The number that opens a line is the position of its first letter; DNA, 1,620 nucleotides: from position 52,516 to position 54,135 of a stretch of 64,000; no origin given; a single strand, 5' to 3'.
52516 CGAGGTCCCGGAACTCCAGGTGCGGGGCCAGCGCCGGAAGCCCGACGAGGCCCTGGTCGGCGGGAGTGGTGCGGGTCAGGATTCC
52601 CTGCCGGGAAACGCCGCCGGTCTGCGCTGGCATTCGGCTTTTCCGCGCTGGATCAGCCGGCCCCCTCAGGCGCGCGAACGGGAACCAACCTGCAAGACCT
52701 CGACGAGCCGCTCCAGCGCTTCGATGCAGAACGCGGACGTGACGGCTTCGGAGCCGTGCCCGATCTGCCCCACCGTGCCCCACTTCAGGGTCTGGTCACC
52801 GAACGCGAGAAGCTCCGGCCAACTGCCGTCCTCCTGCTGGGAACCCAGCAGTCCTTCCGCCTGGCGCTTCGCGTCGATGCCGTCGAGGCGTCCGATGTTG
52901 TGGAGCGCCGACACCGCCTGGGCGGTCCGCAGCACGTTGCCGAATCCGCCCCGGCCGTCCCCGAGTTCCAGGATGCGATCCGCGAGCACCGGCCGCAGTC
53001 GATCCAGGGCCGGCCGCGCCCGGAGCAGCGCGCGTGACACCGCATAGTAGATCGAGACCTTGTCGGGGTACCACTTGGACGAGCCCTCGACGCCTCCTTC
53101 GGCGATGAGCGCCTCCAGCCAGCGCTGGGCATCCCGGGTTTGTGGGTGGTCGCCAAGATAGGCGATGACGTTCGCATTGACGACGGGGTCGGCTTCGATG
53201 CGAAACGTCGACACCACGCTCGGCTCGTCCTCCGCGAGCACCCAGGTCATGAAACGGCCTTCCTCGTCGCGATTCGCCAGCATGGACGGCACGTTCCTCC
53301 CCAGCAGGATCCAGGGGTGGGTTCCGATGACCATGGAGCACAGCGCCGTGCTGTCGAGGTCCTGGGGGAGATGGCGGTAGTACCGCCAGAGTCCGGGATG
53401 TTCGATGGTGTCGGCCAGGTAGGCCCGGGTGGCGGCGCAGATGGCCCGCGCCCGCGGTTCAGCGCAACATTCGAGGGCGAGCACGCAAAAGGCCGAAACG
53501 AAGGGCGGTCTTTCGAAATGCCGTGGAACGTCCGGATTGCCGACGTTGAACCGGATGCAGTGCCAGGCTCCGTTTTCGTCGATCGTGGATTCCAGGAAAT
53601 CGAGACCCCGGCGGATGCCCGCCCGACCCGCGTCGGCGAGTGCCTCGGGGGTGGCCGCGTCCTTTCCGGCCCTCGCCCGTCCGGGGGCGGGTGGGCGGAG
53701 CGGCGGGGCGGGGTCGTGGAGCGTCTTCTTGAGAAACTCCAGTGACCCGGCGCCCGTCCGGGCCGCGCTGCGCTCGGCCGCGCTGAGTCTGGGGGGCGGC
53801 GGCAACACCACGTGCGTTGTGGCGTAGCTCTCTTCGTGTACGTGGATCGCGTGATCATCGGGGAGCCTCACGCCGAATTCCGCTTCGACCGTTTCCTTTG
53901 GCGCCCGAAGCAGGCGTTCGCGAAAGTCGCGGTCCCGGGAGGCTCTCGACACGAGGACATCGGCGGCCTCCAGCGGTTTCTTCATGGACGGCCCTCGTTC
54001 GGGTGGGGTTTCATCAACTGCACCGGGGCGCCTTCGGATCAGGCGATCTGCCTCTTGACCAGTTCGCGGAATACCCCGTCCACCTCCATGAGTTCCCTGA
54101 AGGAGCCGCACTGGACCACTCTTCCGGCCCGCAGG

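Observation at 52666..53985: A second NHLP leader copy is fused to a 370-aa squalene-cyclase/prenyltransferase-repeat protein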

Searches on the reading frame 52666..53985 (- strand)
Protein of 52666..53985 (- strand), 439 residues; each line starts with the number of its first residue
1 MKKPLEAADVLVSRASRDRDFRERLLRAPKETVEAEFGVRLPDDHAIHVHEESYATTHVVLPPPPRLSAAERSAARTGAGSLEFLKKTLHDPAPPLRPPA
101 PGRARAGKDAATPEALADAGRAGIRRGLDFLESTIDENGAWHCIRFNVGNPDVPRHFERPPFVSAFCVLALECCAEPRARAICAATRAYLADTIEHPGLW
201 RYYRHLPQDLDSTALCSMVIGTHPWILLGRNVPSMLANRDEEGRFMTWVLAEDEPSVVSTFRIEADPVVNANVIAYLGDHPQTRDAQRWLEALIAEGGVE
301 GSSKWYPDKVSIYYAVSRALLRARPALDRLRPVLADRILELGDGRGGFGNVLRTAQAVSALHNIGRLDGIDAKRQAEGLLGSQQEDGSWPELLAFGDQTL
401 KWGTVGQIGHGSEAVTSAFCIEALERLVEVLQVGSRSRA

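Call 3: search_protein_families(library=pfam, proteins=[window:52666-53985:-], max_evalue=0.01)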
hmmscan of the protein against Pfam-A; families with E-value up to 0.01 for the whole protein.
window:52666-53985:- (439 aa): 2 families
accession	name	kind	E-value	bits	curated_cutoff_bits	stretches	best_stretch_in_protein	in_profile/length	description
PF02979.21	NHase_alpha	-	7.1e-06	26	27.2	1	17-66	113-161/184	Nitrile hydratase, alpha chain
PF13243.12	SQHop_cyclase_C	-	0.0019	17.8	26.1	0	118-201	203-285/319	Squalene-hopene cyclase C-terminal domain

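Call 4: search_protein_families(library=ncbifam, proteins=[window:52666-53985:-], max_evalue=0.01)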
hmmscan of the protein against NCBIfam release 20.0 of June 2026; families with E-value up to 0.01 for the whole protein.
window:52666-53985:- (439 aa): 4 families
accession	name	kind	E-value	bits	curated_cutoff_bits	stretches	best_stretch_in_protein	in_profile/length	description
TIGR03793.1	leader_NHLP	domain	1.3e-12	47.4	50.9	1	9-67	7-66/77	NHLP leader peptide family RiPP precursor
TIGR03887.1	thiocyan_alph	equivalog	6.6e-05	22.8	291.45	1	17-65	124-171/200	thiocyanate hydrolase subunit gamma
TIGR01323.1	nitrile_alph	equivalog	0.0001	21.9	249.85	1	18-65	114-160/189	nitrile hydratase subunit alpha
TIGR01787.1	squalene_cyclas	subfamily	0.0036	16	322.7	0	349-391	545-589/622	squalene/oxidosqualene cyclases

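Call 6: find_homologous_proteins(query=window:52666-53985:-, max_evalue=0.001)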
Query window:52666-53985:- (439 aa): 1075 proteins with E <= 0.001 among 8000 candidates; the best 120 are listed.
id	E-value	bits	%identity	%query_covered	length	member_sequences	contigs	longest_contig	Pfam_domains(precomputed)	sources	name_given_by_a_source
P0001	7.6e-288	972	97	100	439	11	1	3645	PF02979.22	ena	-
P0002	1.1e-254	863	86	100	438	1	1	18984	-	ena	-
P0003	6.8e-254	861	86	100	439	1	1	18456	PF02979.22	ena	-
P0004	2.3e-250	849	85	100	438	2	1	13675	-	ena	-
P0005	2.4e-240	816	83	98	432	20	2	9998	PF02979.22,PF13243.13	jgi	-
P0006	5.6e-238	808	81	100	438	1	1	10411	PF13243.13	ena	-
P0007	8.8e-232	788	80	98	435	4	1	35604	PF02979.22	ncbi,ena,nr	ncbi:MAG: hypothetical protein OYL41_10655 [Acidobacteriota bacterium]|nr:hypothetical protein [Acid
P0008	7.5e-230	781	76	98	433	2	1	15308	PF02979.22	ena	-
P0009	9.4e-230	781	78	98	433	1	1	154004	PF02979.22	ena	-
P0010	1.5e-229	780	79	98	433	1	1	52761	PF02979.22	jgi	-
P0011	2.2e-229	780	79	98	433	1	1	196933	PF02979.22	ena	-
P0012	2.5e-229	780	78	98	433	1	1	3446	PF02979.22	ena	-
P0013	4.6e-229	779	78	98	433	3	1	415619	-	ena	-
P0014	5.1e-229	779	77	98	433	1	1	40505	PF02979.22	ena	-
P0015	4.0e-228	776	77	98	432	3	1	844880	PF02979.22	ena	-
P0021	5.6e-227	772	78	98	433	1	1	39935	PF02979.22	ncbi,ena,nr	ncbi:MAG: hypothetical protein OXU75_00700 [Deltaproteobacteria bacterium]|nr:hypothetical protein [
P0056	5.3e-224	762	78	97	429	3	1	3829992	PF02979.22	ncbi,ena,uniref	ncbi:nitrile hydratase subunit alpha [Candidatus Palauibacter sp.]|uniref:nitrile hydratase subunit 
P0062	8.5e-224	761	75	98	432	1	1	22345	PF02979.22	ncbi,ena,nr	ncbi:MAG: nitrile hydratase subunit alpha [Nitrospinae bacterium]|nr:nitrile hydratase subunit alpha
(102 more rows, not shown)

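Call 30: search_solved_structures(query=window:52666-53985:-, max_evalue=10, show_alignments=3)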
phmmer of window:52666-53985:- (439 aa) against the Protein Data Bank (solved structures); distinct sequences matched with E-value up to 10: 31.
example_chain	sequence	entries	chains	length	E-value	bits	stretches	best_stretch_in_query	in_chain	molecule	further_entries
8tb1_A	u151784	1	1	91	0.0001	24.5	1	10-68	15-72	NHLP leader peptide family natural product, tumor homing peptide 1 (TH1) substrate chimera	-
1v29_A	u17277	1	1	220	0.0026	19.8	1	18-66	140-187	nitrile hydratase a chain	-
3vyg_C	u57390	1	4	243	0.0045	19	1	17-66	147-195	Thiocyanate hydrolase subunit gamma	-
2dd4_C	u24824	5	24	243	0.0052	18.8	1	17-66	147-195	Thiocyanate hydrolase gamma subunit | Thiocyanate hydrolase subunit gamma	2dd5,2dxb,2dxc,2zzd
1ugr_A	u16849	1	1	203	0.038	16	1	18-66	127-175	Nitrile Hydratase alpha subunit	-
7qop_A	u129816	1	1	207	0.038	16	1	18-66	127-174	Nitrile hydratase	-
9d5u_A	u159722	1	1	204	0.038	16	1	18-66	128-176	Cobalt-containing nitrile hydratase subunit alpha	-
1ugp_A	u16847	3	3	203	0.038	16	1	18-66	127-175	Cobalt-containing nitrile hydratase subunit alpha | Nitrile Hydratase alpha subunit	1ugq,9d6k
1ire_A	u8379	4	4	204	0.038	16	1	18-66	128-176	Nitrile Hydratase | Cobalt-containing nitrile hydratase subunit alpha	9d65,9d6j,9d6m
7w8l_A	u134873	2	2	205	0.039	16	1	18-66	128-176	Nitrile hydratase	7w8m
9d5y_A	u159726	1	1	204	0.039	16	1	18-66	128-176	Cobalt-containing nitrile hydratase subunit alpha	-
1ugs_A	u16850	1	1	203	0.039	15.9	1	18-66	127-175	Nitrile Hydratase alpha subunit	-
3vyh_A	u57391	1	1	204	0.039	15.9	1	18-66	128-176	Cobalt-containing nitrile hydratase subunit alpha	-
7qom_A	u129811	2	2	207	0.039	15.9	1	18-66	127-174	Nitrile hydratase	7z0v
9d5v_A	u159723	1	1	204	0.039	15.9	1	18-66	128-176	Cobalt-containing nitrile hydratase subunit alpha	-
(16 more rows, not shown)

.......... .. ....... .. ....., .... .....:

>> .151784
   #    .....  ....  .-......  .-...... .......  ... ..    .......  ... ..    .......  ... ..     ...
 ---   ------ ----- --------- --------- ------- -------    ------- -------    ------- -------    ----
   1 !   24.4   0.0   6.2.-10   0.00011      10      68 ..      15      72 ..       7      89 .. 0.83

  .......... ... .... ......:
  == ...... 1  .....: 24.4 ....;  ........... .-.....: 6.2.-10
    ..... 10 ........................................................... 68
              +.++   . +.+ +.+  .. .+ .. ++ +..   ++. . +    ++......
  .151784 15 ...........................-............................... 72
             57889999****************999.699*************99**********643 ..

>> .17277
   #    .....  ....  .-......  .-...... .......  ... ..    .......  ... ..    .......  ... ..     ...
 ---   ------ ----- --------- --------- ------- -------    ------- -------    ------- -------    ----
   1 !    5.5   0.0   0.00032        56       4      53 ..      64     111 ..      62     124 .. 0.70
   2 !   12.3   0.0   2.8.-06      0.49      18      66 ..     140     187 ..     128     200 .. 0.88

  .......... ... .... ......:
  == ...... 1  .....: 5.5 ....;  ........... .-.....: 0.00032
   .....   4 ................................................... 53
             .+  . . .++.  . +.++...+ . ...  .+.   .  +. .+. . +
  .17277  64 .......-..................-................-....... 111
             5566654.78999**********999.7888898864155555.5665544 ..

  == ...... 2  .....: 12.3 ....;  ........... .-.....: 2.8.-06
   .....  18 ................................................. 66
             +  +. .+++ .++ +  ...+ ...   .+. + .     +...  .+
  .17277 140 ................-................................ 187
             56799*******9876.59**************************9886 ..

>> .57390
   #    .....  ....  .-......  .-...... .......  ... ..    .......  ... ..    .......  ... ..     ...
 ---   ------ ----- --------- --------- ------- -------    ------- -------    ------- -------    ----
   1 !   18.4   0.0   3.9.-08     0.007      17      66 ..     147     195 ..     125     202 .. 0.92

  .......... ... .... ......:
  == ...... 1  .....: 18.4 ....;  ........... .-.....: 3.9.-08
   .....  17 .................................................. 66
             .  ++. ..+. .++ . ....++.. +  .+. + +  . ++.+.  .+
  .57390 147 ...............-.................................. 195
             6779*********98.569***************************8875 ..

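Call 33: find_encoding_contigs(protein=P0007, flank=10000, max_places=3)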
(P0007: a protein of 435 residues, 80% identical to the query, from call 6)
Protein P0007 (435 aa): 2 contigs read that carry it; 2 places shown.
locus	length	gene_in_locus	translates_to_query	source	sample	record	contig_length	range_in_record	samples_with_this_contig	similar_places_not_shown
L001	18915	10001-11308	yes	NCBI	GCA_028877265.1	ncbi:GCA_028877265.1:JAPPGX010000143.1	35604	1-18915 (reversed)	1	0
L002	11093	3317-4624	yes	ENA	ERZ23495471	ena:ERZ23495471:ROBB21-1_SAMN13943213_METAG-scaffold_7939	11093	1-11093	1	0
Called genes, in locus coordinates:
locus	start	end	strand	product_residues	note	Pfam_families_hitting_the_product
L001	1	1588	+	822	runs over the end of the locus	PF00487:FA_desaturase, PF03710:GlnE (faint)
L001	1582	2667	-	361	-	PF13439:Glyco_transf_4 (faint), PF13579:Glyco_trans_4_4 (weak), PF00534:Glycos_transf_1, PF13692:Glyco_trans_1_4, PF20706:GT4-conflict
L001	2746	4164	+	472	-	PF07969:Amidohydro_3 (faint), PF01979:Amidohydro_1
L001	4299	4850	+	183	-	-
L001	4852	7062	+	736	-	PF03412:Peptidase_C39, PF00664:ABC_membrane, PF00005:ABC_tran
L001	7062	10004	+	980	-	PF00664:ABC_membrane, PF00005:ABC_tran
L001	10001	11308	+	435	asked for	PF02979:NHase_alpha (weak)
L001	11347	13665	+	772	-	PF21084:WHD_DUF4423_like (weak), PF02624:YcaO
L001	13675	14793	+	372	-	-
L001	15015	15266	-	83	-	PF02979:NHase_alpha (weak)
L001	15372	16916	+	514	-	PF04820:Trp_halogenase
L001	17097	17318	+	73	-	PF01402:RHH_1 (weak)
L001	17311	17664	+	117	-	PF01850:PIN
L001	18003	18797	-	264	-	PF12787:EcsC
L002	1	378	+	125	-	?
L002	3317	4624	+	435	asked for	PF02979:NHase_alpha (weak)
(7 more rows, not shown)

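Call 34: search_protein_representatives(protein=window:52666-53985:-)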
Query: 439 residues. Proteins with E-value up to 0.001 (for the whole library): 1434; up to 1e-10: 503; up to 1e-30: 63. The best 150 are listed.
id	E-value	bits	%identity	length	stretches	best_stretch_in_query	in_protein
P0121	2.4e-197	672.5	70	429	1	1-430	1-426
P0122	2.6e-153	527.4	56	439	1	12-436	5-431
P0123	1.1e-142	492.3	85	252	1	182-433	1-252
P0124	3.8e-135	467.5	71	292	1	1-287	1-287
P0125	6.4e-113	394.3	57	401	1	2-377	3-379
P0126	1.2e-89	317.6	76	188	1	246-432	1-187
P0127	1.3e-89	317.5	72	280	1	42-231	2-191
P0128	1.0e-84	301.3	65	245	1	1-208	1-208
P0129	4.5e-79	282.7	47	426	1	113-429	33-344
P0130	2.7e-73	263.7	73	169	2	195-326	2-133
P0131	1.1e-71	258.3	46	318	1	117-426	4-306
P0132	1.5e-71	258.0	74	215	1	195-347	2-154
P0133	7.0e-71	255.7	53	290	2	3-184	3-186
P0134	4.7e-69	249.7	80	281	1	110-243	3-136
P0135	4.8e-66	239.8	43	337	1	114-428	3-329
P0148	9.4e-53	196.0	35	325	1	107-424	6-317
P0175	5.8e-32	127.5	31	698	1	96-434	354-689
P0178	7.9e-32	127.0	37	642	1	113-428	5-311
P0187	2.4e-30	122.2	31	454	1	124-427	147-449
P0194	7.3e-29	117.3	34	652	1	121-426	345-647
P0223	5.3e-26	107.8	30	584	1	63-427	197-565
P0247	2.2e-24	102.5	33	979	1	121-434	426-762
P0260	2.5e-23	99.0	33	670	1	158-425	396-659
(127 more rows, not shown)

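Call 35: search_protein_families(library=pfam, proteins=[P0122, P0129, P0135, P0148, P0175, P0178, P0187, P0194, P0223, P0247], max_evalue=0.01)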
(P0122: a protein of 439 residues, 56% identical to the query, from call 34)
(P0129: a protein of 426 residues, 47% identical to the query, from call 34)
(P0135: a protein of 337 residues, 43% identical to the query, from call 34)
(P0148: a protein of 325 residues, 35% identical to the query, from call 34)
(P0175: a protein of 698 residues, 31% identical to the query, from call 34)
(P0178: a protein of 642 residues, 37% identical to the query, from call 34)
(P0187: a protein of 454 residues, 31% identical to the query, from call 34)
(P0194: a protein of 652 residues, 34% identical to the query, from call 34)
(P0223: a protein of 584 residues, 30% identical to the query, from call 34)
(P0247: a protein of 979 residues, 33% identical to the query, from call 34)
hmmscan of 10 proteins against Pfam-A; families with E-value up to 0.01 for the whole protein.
P0122 (439 aa): 2 families
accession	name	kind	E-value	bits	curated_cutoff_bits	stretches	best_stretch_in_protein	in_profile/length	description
PF02979.21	NHase_alpha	-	0.00011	22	27.2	1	11-58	114-160/184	Nitrile hydratase, alpha chain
PF13243.12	SQHop_cyclase_C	-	0.009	15.5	26.1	0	347-386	189-286/319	Squalene-hopene cyclase C-terminal domain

P0129 (426 aa): 1 family
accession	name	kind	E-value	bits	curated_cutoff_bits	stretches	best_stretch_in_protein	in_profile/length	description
PF13243.12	SQHop_cyclase_C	-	0.0016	18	26.1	0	267-309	245-287/319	Squalene-hopene cyclase C-terminal domain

P0135 (337 aa): 0 families

P0148 (325 aa): 1 family
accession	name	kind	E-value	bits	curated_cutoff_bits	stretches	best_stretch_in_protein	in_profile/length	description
PF13243.12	SQHop_cyclase_C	-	0.00055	19.5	26.1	0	248-286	190-228/319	Squalene-hopene cyclase C-terminal domain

P0175 (698 aa): 1 family
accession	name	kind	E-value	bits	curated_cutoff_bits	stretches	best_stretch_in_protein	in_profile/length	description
PF11991.13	Trp_DMAT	-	0.00019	21.4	25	0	256-357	141-245/357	Tryptophan dimethylallyltransferase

P0178 (642 aa): 1 family
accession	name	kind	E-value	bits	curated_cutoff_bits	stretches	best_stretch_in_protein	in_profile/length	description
PF13469.12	Sulfotransfer_3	-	9.5e-06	26.5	27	1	342-531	5-213/216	Sulfotransferase family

P0187 (454 aa): 1 family
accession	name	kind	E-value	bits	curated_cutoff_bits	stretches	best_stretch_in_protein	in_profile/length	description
PF10094.14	DUF2332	-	8.7e-25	88.3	25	1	1-143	190-334/334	Uncharacterized protein conserved in bacteria (DUF2332)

P0194 (652 aa): 2 families
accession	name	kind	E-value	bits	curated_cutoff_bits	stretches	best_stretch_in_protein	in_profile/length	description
PF07678.20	TED_complement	-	0.00017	21.2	22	0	345-415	113-187/312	A-macroglobulin TED domain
PF13243.12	SQHop_cyclase_C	-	0.0058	16.1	26.1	0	346-435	207-295/319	Squalene-hopene cyclase C-terminal domain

P0223 (584 aa): 1 family
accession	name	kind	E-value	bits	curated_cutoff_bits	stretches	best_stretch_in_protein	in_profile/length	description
PF10094.14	DUF2332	-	2e-53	182.5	25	1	10-259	83-334/334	Uncharacterized protein conserved in bacteria (DUF2332)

P0247 (979 aa): 20 families
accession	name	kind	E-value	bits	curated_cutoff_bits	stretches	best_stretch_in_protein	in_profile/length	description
PF01040.23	UbiA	-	6.6e-23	81.7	34.2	1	79-309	9-229/250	UbiA prenyltransferase family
PF13414.12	TPR_11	-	1.7e-22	79.3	26.8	3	889-926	1-38/42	TPR repeat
PF00515.34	TPR_1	-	2.1e-18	65.7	27.8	2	917-949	2-34/34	Tetratricopeptide repeat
PF13431.12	TPR_17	-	9.5e-17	60.3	24.4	3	938-969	1-32/34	Tetratricopeptide repeat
PF07719.23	TPR_2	-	7.1e-15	54.3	27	2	917-949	2-34/34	Tetratricopeptide repeat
PF14559.12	TPR_19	-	2.5e-14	53.8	25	3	892-949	1-58/68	Tetratricopeptide repeat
PF13432.12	TPR_16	-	1.3e-13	51.5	32.7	2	886-949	1-64/65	Tetratricopeptide repeat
PF13428.12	TPR_14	-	4.2e-13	49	23.5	2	884-924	3-43/44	Tetratricopeptide repeat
PF13181.12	TPR_8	-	1.4e-09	37.8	25.7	0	917-949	2-34/34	Tetratricopeptide repeat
PF13424.12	TPR_12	-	1.3e-07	32.1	30.1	2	883-945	4-74/77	Tetratricopeptide repeat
PF13174.12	TPR_6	-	1.1e-05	26.2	26.3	0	920-948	4-32/33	Tetratricopeptide repeat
PF13243.12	SQHop_cyclase_C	-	3.7e-05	23.3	26.1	0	582-723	55-178/319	Squalene-hopene cyclase C-terminal domain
PF12895.13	ANAPC3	-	5.5e-05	23.8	27.2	1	880-941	21-81/82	Anaphase-promoting complex, cyclosome, subunit 3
PF13176.12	TPR_7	-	5.6e-05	23.4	27.9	0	920-946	3-29/36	Tetratricopeptide repeat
PF24575.1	TPR_Slam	-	6.8e-05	23.7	35.2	1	867-928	33-93/104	Surface lipoprotein assembly modifier, N-terminal TPR repeats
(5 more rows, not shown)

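Call 55: predict_structure(alignment_id=A2)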
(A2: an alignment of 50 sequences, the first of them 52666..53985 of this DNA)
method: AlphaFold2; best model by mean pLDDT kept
length: 439 residues; sequences in the alignment: 50
mean_pLDDT: 87.6   pTM: 0.80
mean pLDDT of the five models: 87.6, 87.2, 86.0, 86.0, 85.7
residues with pLDDT >= 90: 286; 70-90: 82; 50-70: 50; < 50: 21
segments of 3 or more residues with pLDDT < 50: 61-65, 78-80, 256-260
pLDDT, mean of each block of 10 residues (from residue 1): 63 88 91 89 74 54 54 53 58 88 73 96 98 96 90 89 98 98 98 96 89 98 96 97 94 58 83 98 98 97 92 98 98 98 93 98 98 96 97 85 66 98 98 85
secondary structure, 60 per line:
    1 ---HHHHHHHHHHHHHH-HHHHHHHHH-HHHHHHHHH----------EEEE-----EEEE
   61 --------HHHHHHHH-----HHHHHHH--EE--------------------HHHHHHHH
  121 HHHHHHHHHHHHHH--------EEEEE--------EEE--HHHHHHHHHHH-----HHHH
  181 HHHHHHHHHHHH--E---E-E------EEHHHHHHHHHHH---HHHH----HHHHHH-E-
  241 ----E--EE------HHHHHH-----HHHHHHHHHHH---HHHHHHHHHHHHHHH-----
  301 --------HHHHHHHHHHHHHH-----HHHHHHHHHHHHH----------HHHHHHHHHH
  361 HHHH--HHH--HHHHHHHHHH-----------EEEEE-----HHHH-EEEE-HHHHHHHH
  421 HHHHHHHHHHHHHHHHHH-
elements in order: H4-17 H19-27 H29-37 E48-51 E57-60 H69-76 H82-88 H113-134 E143-147 E156-158 H161-171 H177-192 H210-220 H224-227 H232-237 H256-261 H267-277 H281-295 H309-322 H328-340 H351-364 H372-381 E393-397 H403-406 E408-411 H413-438
